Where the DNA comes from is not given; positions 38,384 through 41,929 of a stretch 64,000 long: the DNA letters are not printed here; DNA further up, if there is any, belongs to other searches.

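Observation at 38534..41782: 1083-aa acidic lipoprotein with no recognisable domains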

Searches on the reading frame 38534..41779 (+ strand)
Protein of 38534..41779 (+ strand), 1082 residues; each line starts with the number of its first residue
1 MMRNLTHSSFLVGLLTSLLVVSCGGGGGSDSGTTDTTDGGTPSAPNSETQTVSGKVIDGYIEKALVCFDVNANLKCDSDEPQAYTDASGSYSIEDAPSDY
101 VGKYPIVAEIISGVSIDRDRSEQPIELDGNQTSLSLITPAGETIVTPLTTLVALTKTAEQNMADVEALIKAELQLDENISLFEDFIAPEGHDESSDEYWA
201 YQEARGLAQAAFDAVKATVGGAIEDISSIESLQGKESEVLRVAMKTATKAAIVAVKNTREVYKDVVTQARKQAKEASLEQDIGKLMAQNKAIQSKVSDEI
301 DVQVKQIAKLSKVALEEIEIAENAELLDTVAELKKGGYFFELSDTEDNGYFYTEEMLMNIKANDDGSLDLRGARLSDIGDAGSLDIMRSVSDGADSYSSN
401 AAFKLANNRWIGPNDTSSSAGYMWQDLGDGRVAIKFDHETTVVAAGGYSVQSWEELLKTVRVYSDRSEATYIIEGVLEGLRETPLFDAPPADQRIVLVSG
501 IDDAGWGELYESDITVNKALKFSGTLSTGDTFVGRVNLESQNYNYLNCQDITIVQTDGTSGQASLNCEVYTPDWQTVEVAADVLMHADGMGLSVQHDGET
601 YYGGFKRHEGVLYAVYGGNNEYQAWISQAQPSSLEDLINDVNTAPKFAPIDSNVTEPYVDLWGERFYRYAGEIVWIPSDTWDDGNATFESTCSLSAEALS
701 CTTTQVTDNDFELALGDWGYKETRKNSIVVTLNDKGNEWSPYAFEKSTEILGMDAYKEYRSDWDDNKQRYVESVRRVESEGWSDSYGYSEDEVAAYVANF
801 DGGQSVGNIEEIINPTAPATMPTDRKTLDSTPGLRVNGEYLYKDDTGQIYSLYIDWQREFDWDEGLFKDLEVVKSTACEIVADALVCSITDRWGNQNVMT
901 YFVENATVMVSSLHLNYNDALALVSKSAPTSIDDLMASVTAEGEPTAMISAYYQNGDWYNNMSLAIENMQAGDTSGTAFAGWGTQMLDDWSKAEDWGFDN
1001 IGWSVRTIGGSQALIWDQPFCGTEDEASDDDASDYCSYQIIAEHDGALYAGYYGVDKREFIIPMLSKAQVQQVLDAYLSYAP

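Call 3: search_protein_families(library=pfam, proteins=[window:38534-41779:+], max_evalue=10)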
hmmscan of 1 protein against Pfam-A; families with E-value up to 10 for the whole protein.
window:38534-41779:+ (1082 aa): 4 families
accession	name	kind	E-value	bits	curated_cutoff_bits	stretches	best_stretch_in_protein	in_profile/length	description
PF05852.16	DUF848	-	0.018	15.6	25.3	1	273-350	42-116/145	Gammaherpesvirus protein of unknown function (DUF848)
PF10618.14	Tail_tube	-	0.07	13.5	23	1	579-624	4-51/117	Phage tail tube protein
PF07716.20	bZIP_2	-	0.31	11.6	22.3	1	269-297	21-49/54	Basic region leucine zipper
PF01015.23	Ribosomal_S3Ae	-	0.85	9.6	29.3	1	226-321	100-188/191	Ribosomal S3Ae family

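Call 4: search_protein_families(library=ncbifam, proteins=[window:38534-41779:+], max_evalue=10)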
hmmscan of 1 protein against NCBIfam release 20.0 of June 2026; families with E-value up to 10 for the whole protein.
window:38534-41779:+ (1082 aa): 3 families
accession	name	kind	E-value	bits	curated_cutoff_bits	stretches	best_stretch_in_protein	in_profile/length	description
NF058595.1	invert_tail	domain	0.039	14.3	37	1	10-43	58-88/113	lipo-invert putative C-terminal anchoring domain-containing protein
NF008957.0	PRK12300.1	subfamily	0.24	9.3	677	1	208-321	798-904/946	leucine--tRNA ligase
NF003142.0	PRK04057.1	equivalog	0.52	9.5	198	1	226-325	103-195/210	30S ribosomal protein S3ae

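Call 5: search_solved_structures(query=window:38534-41779:+, max_evalue=10)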
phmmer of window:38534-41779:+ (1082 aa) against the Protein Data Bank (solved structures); distinct sequences matched with E-value up to 10: 5.
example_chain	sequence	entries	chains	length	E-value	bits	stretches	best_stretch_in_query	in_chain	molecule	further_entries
1ukw_A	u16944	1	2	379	0.33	11.9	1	223-299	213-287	acyl-CoA dehydrogenase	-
1ru0_A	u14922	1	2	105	1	10.3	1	491-545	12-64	DcoH-like protein DCoHm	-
4r80_A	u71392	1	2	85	1.5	9.8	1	282-343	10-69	OR486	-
4wil_A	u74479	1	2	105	1.9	9.4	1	491-545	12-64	Pterin-4-alpha-carbinolamine dehydratase 2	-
8v2d_J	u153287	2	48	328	2.4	9.1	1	209-337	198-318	O43_129 component A | O43_129_+4 component A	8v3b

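Call 6: find_homologous_proteins(query=window:38534-41779:+, max_evalue=0.001)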
Query window:38534-41779:+ (1082 aa): 23 proteins with E <= 0.001 among 8000 candidates.
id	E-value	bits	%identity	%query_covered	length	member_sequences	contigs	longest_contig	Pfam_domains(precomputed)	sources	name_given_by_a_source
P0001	0.0e+0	2413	100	99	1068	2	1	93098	-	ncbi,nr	ncbi:MAG: hypothetical protein HWE20_01515 [Gammaproteobacteria bacterium]|nr:hypothetical protein [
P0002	5.1e-19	86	42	13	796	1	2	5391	-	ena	-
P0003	1.7e-18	84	30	29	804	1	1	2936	-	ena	-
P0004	1.2e-16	78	31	28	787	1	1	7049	-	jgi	-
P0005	2.1e-15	74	39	16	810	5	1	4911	-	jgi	-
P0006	3.4e-15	73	30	30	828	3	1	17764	-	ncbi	-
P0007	4.6e-15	73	30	30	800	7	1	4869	-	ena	-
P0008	1.4e-14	71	43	12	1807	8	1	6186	PF00801.27,PF19077.7,PF18911.7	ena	-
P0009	2.1e-14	71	30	17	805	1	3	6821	PF02412.24,PF04151.22,PF07819.20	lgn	-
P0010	1.3e-13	68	40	12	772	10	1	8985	-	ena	-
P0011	3.1e-13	67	40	13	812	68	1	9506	PF01161.26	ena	-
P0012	7.4e-13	65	32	24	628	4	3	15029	-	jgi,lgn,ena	jgi:hypothetical protein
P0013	8.2e-13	65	35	17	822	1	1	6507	-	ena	-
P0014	1.2e-12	65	33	12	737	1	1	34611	-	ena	-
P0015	4.4e-12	63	37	13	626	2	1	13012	-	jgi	jgi:hypothetical protein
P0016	1.3e-11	61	40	13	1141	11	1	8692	PF12697.14,PF00561.27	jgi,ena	jgi:pimeloyl-ACP methyl ester carboxylesterase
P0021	4.9e-9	53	32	16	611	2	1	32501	PF00326.28,PF12697.14,PF03583.21,PF12146.16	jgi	jgi:hypothetical protein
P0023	9.8e-6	42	30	15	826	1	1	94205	-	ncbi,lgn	ncbi:MAG: hypothetical protein ACPGUD_02250 [Parashewanella sp.]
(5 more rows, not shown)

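Call 11: search_protein_families(library=pfam, proteins=[P0002, P0003, P0004, P0005, P0006, P0007, P0009, P0011, P0012, P0016], max_evalue=0.01)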
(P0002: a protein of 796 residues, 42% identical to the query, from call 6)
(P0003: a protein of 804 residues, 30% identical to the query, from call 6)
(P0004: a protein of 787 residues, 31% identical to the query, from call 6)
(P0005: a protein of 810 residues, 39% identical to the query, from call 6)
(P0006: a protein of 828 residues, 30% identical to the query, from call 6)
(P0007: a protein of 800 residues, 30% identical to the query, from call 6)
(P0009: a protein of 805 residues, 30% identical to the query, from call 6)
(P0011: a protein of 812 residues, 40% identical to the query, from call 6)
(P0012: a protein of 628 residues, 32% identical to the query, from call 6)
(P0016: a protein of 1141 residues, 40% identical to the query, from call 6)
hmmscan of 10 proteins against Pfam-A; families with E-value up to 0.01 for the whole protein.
P0002 (796 aa): 0 families

P0003 (804 aa): 1 family
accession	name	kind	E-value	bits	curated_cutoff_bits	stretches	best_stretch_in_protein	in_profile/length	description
PF02369.22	Big_1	-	0.0013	19.2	34.9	1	43-108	18-85/93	Bacterial Ig-like domain (group 1)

P0004 (787 aa): 0 families

P0005 (810 aa): 1 family
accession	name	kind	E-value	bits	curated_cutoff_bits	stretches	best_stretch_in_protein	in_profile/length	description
PF02369.22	Big_1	-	0.00036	21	34.9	1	47-112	18-85/93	Bacterial Ig-like domain (group 1)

P0006 (828 aa): 1 family
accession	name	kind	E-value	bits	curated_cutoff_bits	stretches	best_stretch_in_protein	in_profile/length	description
PF02369.22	Big_1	-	0.00029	21.3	34.9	1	64-128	17-84/93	Bacterial Ig-like domain (group 1)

P0007 (800 aa): 1 family
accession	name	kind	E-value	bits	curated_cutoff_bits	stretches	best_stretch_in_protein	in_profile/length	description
PF02369.22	Big_1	-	0.00024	21.6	34.9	1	42-106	17-84/93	Bacterial Ig-like domain (group 1)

P0009 (805 aa): 5 families
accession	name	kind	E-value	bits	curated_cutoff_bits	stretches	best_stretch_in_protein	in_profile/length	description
PF07819.20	PGAP1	-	3.5e-07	30.6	24.3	1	533-694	52-223/233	PGAP1-like alpha/beta domain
PF04151.21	PPC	-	2.5e-06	28.7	25.9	1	365-433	2-69/70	Bacterial pre-peptidase C-terminal domain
PF02412.23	TSP_3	-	4.5e-06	26.7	25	2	273-304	1-32/36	Thrombospondin type 3 repeat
PF02089.21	Palm_thioest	-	0.00071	19.8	26.8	1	564-605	74-113/254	Palmitoyl protein thioesterase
PF00561.26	Abhydrolase_1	-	0.0012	19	25.8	0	554-603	61-105/245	alpha/beta hydrolase fold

P0011 (812 aa): 1 family
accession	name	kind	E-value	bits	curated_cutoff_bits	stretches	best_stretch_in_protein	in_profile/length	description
PF01161.25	PBP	-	2.9e-28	99.3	24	1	669-808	9-135/135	Phosphatidylethanolamine-binding protein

P0012 (628 aa): 0 families

P0016 (1141 aa): 5 families
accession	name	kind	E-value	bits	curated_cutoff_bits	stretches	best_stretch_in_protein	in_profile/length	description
PF12697.13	Abhydrolase_6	-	3.2e-06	28.4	26.3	1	277-413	1-94/217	Alpha/beta hydrolase family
PF00561.26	Abhydrolase_1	-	9.1e-06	25.9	25.8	1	275-385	1-88/245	alpha/beta hydrolase fold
PF03583.20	LIP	-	5.1e-05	23.2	23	1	307-415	18-117/286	Secretory lipase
PF12146.15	Hydrolase_4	-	7.4e-05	22.6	27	1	301-414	17-116/239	Serine aminopeptidase, S33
PF00326.27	Peptidase_S9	-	0.00021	21.3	22.6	0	498-580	108-188/213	Prolyl oligopeptidase family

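Call 12: search_protein_families(library=ncbifam, proteins=[P0002, P0003, P0004, P0005, P0006, P0007, P0009, P0011, P0012, P0016], max_evalue=0.01)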
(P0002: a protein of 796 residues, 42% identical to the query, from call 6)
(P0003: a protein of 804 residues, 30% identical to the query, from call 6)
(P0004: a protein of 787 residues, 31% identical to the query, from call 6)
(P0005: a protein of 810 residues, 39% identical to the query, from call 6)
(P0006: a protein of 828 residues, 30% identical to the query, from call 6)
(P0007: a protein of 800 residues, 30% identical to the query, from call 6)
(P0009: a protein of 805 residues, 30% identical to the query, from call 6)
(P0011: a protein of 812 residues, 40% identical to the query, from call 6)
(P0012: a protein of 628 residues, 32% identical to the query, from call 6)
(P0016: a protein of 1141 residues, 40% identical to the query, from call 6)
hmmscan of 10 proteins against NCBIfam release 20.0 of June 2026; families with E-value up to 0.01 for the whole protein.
P0002 (796 aa): 0 families

P0003 (804 aa): 1 family
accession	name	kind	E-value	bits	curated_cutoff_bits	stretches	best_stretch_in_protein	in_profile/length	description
NF058595.1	invert_tail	domain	0.006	16.9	37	0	7-40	56-91/113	lipo-invert putative C-terminal anchoring domain-containing protein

P0004 (787 aa): 0 families

P0005 (810 aa): 0 families

P0006 (828 aa): 0 families

P0007 (800 aa): 1 family
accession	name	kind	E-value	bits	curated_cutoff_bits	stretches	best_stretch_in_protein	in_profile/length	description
NF058595.1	invert_tail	domain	0.0043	17.4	37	0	6-40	55-91/113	lipo-invert putative C-terminal anchoring domain-containing protein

P0009 (805 aa): 2 families
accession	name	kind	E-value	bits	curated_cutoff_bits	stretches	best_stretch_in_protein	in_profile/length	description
NF047638.1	throspo3_MtsC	equivalog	9.1e-09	34.7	350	1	273-344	111-183/428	cell-cell cohesion MYXO-CTERM protein MtsC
NF058595.1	invert_tail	domain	0.0069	16.7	37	0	10-48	60-95/113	lipo-invert putative C-terminal anchoring domain-containing protein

P0011 (812 aa): 3 families
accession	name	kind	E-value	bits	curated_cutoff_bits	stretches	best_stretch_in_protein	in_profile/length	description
TIGR00481.1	TIGR00481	subfamily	2.2e-24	85.9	57.75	1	669-800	11-134/142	YbhB/YbcL family Raf kinase inhibitor-like protein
NF007609.0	PRK10257.1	equivalog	1.2e-20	73.8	226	1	647-782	2-133/158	kinase inhibitor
NF007330.0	PRK09818.1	equivalog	1.1e-19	71.1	277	1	640-776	16-150/183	kinase inhibitor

P0012 (628 aa): 0 families

P0016 (1141 aa): 1 family
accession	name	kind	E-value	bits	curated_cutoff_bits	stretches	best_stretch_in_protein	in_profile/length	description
NF050057.1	e_dPHAmcl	equivalog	0.0012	18.2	270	1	263-324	36-95/252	extracellular medium-chain-length polyhydroxyalkanoate depolymerase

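Call 31: find_homologous_proteins(query=A2, max_evalue=0.00001)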
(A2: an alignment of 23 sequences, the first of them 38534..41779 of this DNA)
Query A2 (23 sequences) (1082 aa, profile of the alignment): 41 proteins with E <= 0.00001 among 8000 candidates.
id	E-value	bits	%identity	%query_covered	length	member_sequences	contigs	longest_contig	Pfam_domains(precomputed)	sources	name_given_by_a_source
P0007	3.6e-138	479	30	30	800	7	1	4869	-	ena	-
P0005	7.1e-128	445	39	16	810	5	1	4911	-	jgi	-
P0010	8.3e-128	444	40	12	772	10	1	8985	-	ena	-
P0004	7.7e-106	372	31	28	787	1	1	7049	-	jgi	-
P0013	9.3e-91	323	35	17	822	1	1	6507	-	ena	-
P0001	3.8e-87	311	100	99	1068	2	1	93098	-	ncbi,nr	ncbi:MAG: hypothetical protein HWE20_01515 [Gammaproteobacteria bacterium]|nr:hypothetical protein [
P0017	1.8e-79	286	32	18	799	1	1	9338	-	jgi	jgi:hypothetical protein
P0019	4.4e-78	281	35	12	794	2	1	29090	-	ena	-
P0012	4.3e-72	261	32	24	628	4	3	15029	-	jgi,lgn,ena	jgi:hypothetical protein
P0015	3.7e-59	219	37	13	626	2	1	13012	-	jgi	jgi:hypothetical protein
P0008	4.0e-54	202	43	12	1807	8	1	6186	PF00801.27,PF19077.7,PF18911.7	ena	-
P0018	1.5e-53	200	39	12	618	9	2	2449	-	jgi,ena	-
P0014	4.2e-52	196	33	12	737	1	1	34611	-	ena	-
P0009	1.3e-51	194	30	17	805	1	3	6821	PF02412.24,PF04151.22,PF07819.20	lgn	-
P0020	2.6e-51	193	32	17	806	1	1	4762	PF02412.24,PF02089.22,PF04151.22,PF07819.20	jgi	jgi:pimeloyl-ACP methyl ester carboxylesterase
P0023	6.5e-42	162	30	15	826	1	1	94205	-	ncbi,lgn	ncbi:MAG: hypothetical protein ACPGUD_02250 [Parashewanella sp.]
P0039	1.3e-13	69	33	10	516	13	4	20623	-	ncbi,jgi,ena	-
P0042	6.6e-11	60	53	4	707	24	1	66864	-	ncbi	-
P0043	8.1e-11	60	37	9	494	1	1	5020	-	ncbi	-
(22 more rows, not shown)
